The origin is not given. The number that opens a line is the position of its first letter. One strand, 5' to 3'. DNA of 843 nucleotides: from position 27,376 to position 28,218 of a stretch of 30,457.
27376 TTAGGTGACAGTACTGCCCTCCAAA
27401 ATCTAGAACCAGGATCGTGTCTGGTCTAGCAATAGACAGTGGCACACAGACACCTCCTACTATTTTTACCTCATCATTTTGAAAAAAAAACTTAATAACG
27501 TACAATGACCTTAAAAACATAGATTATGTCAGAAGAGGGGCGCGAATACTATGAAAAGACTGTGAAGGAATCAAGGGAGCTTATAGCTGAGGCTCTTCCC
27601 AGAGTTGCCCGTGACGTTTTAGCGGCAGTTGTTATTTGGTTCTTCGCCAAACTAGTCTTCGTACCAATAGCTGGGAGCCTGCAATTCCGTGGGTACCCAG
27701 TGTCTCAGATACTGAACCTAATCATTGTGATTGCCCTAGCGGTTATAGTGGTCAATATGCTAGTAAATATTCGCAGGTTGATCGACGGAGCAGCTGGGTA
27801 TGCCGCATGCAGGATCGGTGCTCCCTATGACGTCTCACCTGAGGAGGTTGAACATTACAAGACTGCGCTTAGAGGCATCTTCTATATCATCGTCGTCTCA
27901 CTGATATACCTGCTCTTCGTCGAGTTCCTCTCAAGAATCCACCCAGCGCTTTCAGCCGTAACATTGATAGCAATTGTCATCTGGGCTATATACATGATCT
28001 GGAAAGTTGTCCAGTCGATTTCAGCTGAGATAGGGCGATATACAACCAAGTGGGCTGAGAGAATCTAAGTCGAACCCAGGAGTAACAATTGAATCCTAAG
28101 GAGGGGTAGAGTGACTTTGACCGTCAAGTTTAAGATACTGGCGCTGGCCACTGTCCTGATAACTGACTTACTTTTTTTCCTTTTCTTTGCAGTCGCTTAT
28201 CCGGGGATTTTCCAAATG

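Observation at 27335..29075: guaA appears to have had its first ~30 codons and promoter swapped by a 1.6 kb low-GC insertion; the original 5' end survives as a decayed remnant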

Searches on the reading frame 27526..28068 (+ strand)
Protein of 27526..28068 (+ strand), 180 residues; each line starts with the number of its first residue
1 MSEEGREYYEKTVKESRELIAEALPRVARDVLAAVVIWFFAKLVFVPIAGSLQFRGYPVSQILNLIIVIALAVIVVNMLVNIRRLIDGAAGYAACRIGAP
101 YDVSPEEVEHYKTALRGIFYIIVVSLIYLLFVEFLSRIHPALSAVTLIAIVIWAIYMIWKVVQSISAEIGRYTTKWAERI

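Call 15: search_protein_families(library=pfam, proteins=[window:27526-28068:+], max_evalue=0.1)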
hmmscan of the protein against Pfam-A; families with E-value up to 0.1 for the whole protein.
window:27526-28068:+ (180 aa): 3 families
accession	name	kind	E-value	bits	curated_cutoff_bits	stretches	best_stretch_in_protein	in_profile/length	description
PF20990.2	DUF2207_C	-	0.011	15.9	33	0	110-176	133-203/247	Predicted membrane protein (DUF2207) C-terminal domain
PF00953.26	Glycos_transf_4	-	0.019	15.4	27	1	25-95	27-93/160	Glycosyl transferase family 4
PF04906.18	Tweety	-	0.078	12.1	31.8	0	110-163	364-409/431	Tweety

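Call 16: search_protein_families(library=phrogs, proteins=[window:27526-28068:+], max_evalue=0.1)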
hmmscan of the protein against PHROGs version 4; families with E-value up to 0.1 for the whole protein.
window:27526-28068:+ (180 aa): 2 families
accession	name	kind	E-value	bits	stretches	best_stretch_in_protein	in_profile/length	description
phrog_14691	-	unknown function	0.004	18.5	1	66-158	8-97/105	-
phrog_7885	-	unknown function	0.014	16.3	1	138-179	5-47/83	-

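Call 18: find_encoding_contigs(protein=window:27526-28068:+, flank=10000, max_places=10)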
Protein window:27526-28068:+ (180 aa): 5 contigs read that carry it; 5 places shown.
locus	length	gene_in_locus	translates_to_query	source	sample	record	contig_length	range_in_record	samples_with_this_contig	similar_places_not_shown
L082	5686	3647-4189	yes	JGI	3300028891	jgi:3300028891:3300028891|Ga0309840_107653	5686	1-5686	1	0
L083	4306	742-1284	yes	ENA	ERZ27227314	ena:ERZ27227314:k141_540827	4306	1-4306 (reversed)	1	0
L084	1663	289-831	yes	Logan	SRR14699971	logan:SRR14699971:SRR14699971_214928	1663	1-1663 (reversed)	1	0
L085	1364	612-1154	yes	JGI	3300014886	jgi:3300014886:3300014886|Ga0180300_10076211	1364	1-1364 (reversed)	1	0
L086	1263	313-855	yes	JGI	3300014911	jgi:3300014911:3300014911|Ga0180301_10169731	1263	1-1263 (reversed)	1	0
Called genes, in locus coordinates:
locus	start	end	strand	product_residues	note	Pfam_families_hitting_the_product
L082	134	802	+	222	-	PF00753:Lactamase_B, PF19583:ODP (weak), PF23023:Anti-Pycsar_Apyc1, PF12706:Lactamase_B_2 (weak)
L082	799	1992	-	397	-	PF04055:Radical_SAM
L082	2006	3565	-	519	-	PF00117:GATase, PF07722:Peptidase_C26, PF02540:NAD_synthase (weak), PF01507:PAPS_reduct (faint), PF02568:ThiI (faint), PF06508:QueC (faint), PF00958:GMP_synt_C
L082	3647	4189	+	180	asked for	-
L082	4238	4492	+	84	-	-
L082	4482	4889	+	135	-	-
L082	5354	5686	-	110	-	?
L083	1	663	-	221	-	?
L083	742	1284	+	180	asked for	-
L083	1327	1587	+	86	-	-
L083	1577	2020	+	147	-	-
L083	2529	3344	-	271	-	PF02830:V4R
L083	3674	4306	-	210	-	?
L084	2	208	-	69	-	?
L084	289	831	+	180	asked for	-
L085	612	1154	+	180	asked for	-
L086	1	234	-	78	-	?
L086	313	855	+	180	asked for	-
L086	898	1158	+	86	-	-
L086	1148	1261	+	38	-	?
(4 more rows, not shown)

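Call 24: find_homologous_proteins(query=window:27526-28068:+, max_evalue=0.001)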
Query window:27526-28068:+ (180 aa): 32 proteins with E <= 0.001 among 481 candidates.
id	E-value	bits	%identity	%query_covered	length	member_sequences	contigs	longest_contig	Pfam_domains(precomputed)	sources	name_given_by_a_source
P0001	1.2e-106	372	100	100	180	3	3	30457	-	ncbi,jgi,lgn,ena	-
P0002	4.9e-75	270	70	99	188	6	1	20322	-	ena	-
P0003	3.9e-74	267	69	99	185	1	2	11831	-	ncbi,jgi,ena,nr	ncbi:hypothetical protein CW702_01875 [Candidatus Bathyarchaeota archaeon]|nr:MAG: hypothetical prot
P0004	6.1e-73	263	69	99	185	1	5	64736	-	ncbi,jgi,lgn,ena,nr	ncbi:MAG: hypothetical protein AYL32_005980 [Candidatus Bathyarchaeota archaeon B26-2]|nr:MAG: hypot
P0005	2.2e-71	258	68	99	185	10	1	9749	-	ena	-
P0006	2.9e-71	257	66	99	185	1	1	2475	-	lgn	-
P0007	6.4e-71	256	64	100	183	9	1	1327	-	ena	-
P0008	1.1e-69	252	68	99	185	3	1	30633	-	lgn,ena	-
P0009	2.2e-68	248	64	100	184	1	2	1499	-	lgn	-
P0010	2.8e-68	248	63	99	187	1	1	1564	-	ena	-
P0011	8.2e-67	243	64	96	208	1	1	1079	-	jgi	jgi:hypothetical protein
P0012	2.6e-66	241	62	100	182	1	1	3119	-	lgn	-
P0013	4.6e-66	240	62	100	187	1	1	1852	-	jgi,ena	-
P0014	8.6e-66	240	62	96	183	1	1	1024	-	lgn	-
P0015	9.2e-66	239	63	97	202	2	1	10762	-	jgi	jgi:hypothetical protein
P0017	1.8e-64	235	65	99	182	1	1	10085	-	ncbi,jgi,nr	ncbi:hypothetical protein CW711_05255 [Candidatus Bathyarchaeota archaeon]|nr:MAG: hypothetical prot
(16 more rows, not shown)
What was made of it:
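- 27526..28068 (+): Cassette gene 1: a 180-aa protein predicted as four long, largely hydrophobic helices, function unknown. There are 31 homologues at 44-72% identity; all named ones are Bathyarchaeota (call 24).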

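Call 25: find_encoding_contigs(protein=P0004, flank=8000, max_places=3)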
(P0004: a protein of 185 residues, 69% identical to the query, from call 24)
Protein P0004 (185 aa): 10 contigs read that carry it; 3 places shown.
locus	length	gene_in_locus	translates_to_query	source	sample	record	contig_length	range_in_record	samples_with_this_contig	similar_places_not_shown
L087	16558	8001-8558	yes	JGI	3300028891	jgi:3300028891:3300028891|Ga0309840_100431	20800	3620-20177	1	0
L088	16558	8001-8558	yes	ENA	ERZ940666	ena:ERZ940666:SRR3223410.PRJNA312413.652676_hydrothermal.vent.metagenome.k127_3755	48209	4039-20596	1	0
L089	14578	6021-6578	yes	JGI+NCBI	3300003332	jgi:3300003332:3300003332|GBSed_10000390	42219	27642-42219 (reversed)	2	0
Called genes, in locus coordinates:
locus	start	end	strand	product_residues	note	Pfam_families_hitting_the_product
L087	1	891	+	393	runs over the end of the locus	PF00108:Thiolase_N, PF22691:Thiolase_C_1, PF02803:Thiolase_C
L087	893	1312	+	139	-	PF12172:zf-ChsH2, PF01796:OB_ChsH2_C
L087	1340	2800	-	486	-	PF13205:Big_5, PF13229:Beta_helix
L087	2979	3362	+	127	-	PF04472:SepF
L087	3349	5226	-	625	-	PF17214:KH_TffA, PF23023:Anti-Pycsar_Apyc1, PF00753:Lactamase_B, PF12706:Lactamase_B_2, PF16661:Lactamase_B_6, PF10996:Beta-Casp, PF07521:RMMBL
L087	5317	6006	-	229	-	PF00227:Proteasome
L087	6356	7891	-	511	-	PF00117:GATase, PF07722:Peptidase_C26, PF02540:NAD_synthase (weak), PF01171:ATP_bind_3, PF06508:QueC (weak), PF00958:GMP_synt_C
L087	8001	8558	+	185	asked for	-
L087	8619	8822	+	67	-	-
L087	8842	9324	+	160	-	-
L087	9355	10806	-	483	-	PF13522:GATase_6, PF13537:GATase_7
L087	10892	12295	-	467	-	PF00291:PALP, PF03551:PadR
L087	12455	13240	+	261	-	PF01555:N6_N4_Mtase, PF01170:UPF0020 (faint), PF08241:Methyltransf_11 (faint), PF01555:N6_N4_Mtase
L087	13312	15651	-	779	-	PF02687:FtsX, PF12704:MacB_PCD, PF02687:FtsX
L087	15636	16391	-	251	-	PF02463:SMC_N (faint), PF00005:ABC_tran, PF13304:AAA_21 (faint)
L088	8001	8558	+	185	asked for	-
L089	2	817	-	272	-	PF13205:Big_5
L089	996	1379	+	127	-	PF04472:SepF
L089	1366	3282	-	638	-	PF17214:KH_TffA, PF00753:Lactamase_B, PF16661:Lactamase_B_6, PF23023:Anti-Pycsar_Apyc1, PF12706:Lactamase_B_2, PF10996:Beta-Casp, PF07521:RMMBL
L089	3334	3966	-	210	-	PF00227:Proteasome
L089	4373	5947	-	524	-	PF00117:GATase, PF07722:Peptidase_C26, PF02540:NAD_synthase (weak), PF01171:ATP_bind_3, PF06508:QueC (weak), PF00958:GMP_synt_C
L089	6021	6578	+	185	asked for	-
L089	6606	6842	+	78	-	-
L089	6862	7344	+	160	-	-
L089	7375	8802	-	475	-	PF13522:GATase_6, PF13537:GATase_7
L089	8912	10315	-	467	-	PF00291:PALP, PF03551:PadR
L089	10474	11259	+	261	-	PF01555:N6_N4_Mtase, PF01170:UPF0020 (faint), PF08241:Methyltransf_11 (faint), PF01555:N6_N4_Mtase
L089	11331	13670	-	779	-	PF02687:FtsX, PF12704:MacB_PCD, PF02687:FtsX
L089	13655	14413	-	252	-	PF02463:SMC_N (faint), PF00005:ABC_tran, PF13304:AAA_21 (faint)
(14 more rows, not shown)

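Call 26: find_encoding_contigs(protein=P0002, flank=8000, max_places=3)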
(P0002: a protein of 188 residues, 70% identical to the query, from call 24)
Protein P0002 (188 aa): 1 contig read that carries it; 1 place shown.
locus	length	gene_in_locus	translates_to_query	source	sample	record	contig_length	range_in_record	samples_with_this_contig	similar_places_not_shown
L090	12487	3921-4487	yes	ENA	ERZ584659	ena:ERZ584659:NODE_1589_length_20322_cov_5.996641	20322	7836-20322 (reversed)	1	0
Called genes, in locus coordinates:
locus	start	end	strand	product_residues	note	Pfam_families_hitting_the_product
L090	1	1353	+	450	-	?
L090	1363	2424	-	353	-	PF04909:Amidohydro_2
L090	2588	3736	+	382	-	PF22020:RlmL_1st, PF02926:THUMP, PF01170:UPF0020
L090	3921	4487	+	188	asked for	-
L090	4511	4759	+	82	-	-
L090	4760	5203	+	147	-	-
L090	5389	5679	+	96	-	-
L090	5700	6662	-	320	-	PF01261:AP_endonuc_2, PF03786:UxuA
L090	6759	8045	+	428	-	PF01966:HD, PF19276:HD_assoc_2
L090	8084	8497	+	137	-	PF01989:AcnX_swivel_put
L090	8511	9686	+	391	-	PF04412:AcnX, PF28403:AcnX_2nd, PF28406:AcnX_3rd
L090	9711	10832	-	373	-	PF04014:MazE_antitoxin, PF01895:PhoU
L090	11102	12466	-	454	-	PF20695:UbiD_N, PF01977:UbiD, PF20696:UbiD_C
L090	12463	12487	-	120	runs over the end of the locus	PF16093:PAC4 (weak)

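Call 27: find_encoding_contigs(protein=P0008, flank=8000, max_places=3)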
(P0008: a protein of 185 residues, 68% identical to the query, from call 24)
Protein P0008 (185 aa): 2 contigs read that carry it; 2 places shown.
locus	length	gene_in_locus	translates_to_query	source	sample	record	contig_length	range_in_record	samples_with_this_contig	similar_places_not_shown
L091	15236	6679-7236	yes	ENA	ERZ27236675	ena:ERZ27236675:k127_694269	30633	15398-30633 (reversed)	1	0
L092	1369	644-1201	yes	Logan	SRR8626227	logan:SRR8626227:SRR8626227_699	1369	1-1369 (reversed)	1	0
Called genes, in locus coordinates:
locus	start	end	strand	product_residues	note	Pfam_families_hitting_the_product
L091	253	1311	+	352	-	PF08541:ACP_syn_III_C, PF08540:HMG_CoA_synt_C (weak)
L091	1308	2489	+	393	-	PF00108:Thiolase_N, PF02801:Ketoacyl-synt_C (faint), PF22691:Thiolase_C_1, PF02803:Thiolase_C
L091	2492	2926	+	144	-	PF12172:zf-ChsH2, PF01796:OB_ChsH2_C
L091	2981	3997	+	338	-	PF13088:BNR_2, PF13859:BNR_3, PF02012:BNR (faint)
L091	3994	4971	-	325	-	PF01408:GFO_IDH_MocA, PF22725:GFO_IDH_MocA_C3 (weak), PF02894:GFO_IDH_MocA_C (weak)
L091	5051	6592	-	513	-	PF00117:GATase, PF07722:Peptidase_C26, PF02540:NAD_synthase (weak), PF01171:ATP_bind_3 (weak), PF02568:ThiI (faint), PF03054:tRNA_Me_trans (faint), PF06508:QueC (weak), PF00958:GMP_synt_C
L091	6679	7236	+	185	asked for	-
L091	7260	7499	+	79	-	-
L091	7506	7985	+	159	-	-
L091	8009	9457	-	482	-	PF13522:GATase_6, PF13537:GATase_7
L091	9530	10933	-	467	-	PF00291:PALP, PF03551:PadR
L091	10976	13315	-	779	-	PF12704:MacB_PCD (weak), PF02687:FtsX, PF12704:MacB_PCD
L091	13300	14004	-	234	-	PF00005:ABC_tran, PF02463:SMC_N (faint), PF13304:AAA_21 (faint)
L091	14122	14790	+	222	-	PF01944:SpoIIM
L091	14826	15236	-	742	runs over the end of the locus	PF02516:STT3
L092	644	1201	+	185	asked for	-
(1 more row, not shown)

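Call 38: find_encoding_contigs(protein=P0003, flank=5000, max_places=2)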
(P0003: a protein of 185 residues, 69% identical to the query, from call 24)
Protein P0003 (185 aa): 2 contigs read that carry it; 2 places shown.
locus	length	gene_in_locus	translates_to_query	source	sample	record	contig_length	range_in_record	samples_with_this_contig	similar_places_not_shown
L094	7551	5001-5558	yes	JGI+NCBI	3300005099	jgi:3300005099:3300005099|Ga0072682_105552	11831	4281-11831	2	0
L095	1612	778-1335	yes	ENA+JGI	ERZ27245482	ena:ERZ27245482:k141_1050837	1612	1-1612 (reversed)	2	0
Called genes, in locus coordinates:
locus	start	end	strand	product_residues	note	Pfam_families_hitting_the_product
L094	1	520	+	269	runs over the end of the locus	PF00108:Thiolase_N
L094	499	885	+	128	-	PF02801:Ketoacyl-synt_C (faint), PF02803:Thiolase_C, PF22691:Thiolase_C_1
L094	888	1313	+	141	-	PF12172:zf-ChsH2, PF01796:OB_ChsH2_C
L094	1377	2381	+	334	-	PF13088:BNR_2, PF13859:BNR_3, PF24316:Tli3 (faint), PF02012:BNR (faint)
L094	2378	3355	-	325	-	PF01408:GFO_IDH_MocA, PF22725:GFO_IDH_MocA_C3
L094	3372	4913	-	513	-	PF00117:GATase, PF07722:Peptidase_C26, PF02540:NAD_synthase (weak), PF01171:ATP_bind_3 (weak), PF06508:QueC (faint), PF00958:GMP_synt_C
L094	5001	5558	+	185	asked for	-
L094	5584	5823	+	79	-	-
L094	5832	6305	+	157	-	-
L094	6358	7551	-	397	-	?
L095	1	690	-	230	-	?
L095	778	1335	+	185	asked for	-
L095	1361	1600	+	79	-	-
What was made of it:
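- On Insertion-duplication by homologous (Campbell-type) recombination: The same divergent guaA-cassette arrangement is native in L087-L089, L091, L094 and L095 (calls 25, 27, 38).
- The cassette-guaA adjacency is widespread in another Bathyarchaeia clade (calls 25, 27, 38).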

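Call 39: find_encoding_contigs(protein=P0017, flank=5000, max_places=2)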
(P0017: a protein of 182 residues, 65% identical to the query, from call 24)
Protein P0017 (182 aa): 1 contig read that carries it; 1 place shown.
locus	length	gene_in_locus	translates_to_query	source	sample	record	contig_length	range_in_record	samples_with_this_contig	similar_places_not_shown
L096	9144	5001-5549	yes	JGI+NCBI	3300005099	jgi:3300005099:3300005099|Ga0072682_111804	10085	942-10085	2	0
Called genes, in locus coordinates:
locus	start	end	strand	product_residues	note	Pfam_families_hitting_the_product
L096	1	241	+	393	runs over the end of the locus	PF00108:Thiolase_N, PF22691:Thiolase_C_1, PF02801:Ketoacyl-synt_C (faint), PF02803:Thiolase_C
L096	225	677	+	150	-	PF12172:zf-ChsH2, PF01796:OB_ChsH2_C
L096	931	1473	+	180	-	PF00719:Pyrophosphatase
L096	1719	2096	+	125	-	PF04472:SepF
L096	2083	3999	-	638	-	PF17214:KH_TffA, PF00753:Lactamase_B, PF16661:Lactamase_B_6, PF23023:Anti-Pycsar_Apyc1, PF12706:Lactamase_B_2, PF10996:Beta-Casp, PF07521:RMMBL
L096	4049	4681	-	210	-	PF00227:Proteasome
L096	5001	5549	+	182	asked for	-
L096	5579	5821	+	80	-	-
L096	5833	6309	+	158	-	-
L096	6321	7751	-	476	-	PF13522:GATase_6, PF13537:GATase_7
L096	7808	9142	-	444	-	?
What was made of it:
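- The cassette occurs in more than one genomic context (calls 26, 39).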

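Call 40: find_encoding_contigs(protein=P0015, flank=5000, max_places=2)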
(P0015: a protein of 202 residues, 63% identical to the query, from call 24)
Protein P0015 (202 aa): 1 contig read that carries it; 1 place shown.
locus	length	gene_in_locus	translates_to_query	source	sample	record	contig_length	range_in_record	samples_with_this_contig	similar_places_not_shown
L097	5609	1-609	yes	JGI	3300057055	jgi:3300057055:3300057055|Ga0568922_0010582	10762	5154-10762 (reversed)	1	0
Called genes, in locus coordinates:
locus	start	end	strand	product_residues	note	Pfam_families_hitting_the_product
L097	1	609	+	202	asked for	?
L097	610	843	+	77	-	-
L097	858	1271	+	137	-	-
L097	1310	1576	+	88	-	-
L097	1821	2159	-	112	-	PF18653:Arcadin_1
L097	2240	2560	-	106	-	-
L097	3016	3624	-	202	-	-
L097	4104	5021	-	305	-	PF01040:UbiA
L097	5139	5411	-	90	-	PF01037:AsnC_trans_reg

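Call 66: predict_structure(alignment_id=A5)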
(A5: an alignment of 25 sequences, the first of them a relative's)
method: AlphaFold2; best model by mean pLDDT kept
length: 180 residues; sequences in the alignment: 25
mean_pLDDT: 84.5   pTM: 0.67
mean pLDDT of the five models: 84.5, 84.0, 80.2, 79.0, 76.8
residues with pLDDT >= 90: 50; 70-90: 113; 50-70: 17; < 50: 0
segments of 3 or more residues with pLDDT < 50: none
pLDDT, mean of each block of 10 residues (from residue 1): 76 89 91 91 82 79 87 90 90 77 76 89 90 86 92 92 78 68
secondary structure, 60 per line:
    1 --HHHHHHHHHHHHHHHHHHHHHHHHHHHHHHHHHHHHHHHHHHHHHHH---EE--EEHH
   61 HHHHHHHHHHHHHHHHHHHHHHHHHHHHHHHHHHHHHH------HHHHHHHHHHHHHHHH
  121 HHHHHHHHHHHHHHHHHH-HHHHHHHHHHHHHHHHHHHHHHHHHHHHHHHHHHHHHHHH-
elements in order: H3-49 H59-98 H105-138 H140-179

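Call 69: fold_search(model_id=the predicted structure, library=pdb)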
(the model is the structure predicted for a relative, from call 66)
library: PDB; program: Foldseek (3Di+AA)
matches with E <= 10: 180; with E <= 0.001: 0
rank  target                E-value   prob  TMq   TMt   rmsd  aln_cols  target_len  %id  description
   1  9e0h_A                6.0e-01  0.84  0.38  0.44  10.4       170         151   12  De novo calcium channel heptamer, CalC6_3 with DHR extensions. Off target multimerization state (released 2025-10-01)
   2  7xge_E                6.0e-01  0.66  0.33  0.38  10.2       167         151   12  Crystal structure of MCL-1 in complex with computationally designed inhibitor protein (released 2022-07-20)
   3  6xi6                  6.0e-01  0.54  0.28  0.20  14.3       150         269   12  Hierarchical design of multi-scale protein complexes by combinatorial assembly of oligomeric helical bundle and repeat p (released 2021-06-02)
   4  7uw9_i                6.7e-01  0.18  0.21  0.23  16.6       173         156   16  Citrus V-ATPase State 1, H in contact with subunit a (released 2022-07-06)
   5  7xge_A                7.8e-01  0.60  0.34  0.36   9.4       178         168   15  Crystal structure of MCL-1 in complex with computationally designed inhibitor protein (released 2022-07-20)
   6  7xge_G                9.5e-01  0.54  0.34  0.36   9.6       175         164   15  Crystal structure of MCL-1 in complex with computationally designed inhibitor protein (released 2022-07-20)
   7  7cbc_B                1.0e+00  0.44  0.35  0.25   8.7       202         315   16  Crystal structure of a de novo designed switch protein caging a hemagglutinin binder (released 2020-12-23)
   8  6wvd                  1.2e+00  0.35  0.33  0.17  12.1       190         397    9  Human JAGN1 (released 2021-01-13)
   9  6z0c_B                1.4e+00  0.51  0.40  0.37  12.1       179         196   13  Structure of in silico modelled artificial Maquette-3 protein (released 2021-03-17)
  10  9qwr_B                1.5e+00  0.25  0.30  0.31  25.5       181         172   12  MIC60 helical bundle dimer (released 2026-02-25)
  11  7xgf_A                1.6e+00  0.35  0.33  0.36  10.7       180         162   13  Crystal structure of BCL-xL in complex with computationally designed inhibitor protein (released 2022-07-20)
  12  5ew5_A                1.8e+00  0.20  0.25  0.10  13.5       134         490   13  Crystal Structure of Colicin E9 In Complex with Its Immunity Protein Im9 (released 2016-07-20)
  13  7jh5_A                2.0e+00  0.23  0.33  0.24  11.7       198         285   15  Co-LOCKR: de novo designed protein switch (released 2020-09-02)
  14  4tx5_A                2.1e+00  0.25  0.33  0.34  25.3       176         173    7  Crystal structure of Smac-DIABLO (in space group P65) (released 2015-07-15)
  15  6bwm_B                2.1e+00  0.09  0.22  0.09  18.2       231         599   10  Crystal structure of the TRPV2 ion channel (released 2018-05-02)
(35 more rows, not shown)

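Call 77: search_dna_similar(query=window:27526-28068:+, collection=phages, mode=protein, max_rows=5, max_evalue=0.001)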
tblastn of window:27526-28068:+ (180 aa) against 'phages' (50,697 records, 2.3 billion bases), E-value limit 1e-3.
No match.

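Call 78: search_dna_similar(query=window:27526-28068:+, collection=plasmids, mode=protein, max_rows=5, max_evalue=0.001)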
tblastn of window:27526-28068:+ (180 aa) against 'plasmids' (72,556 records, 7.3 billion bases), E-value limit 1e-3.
No match.
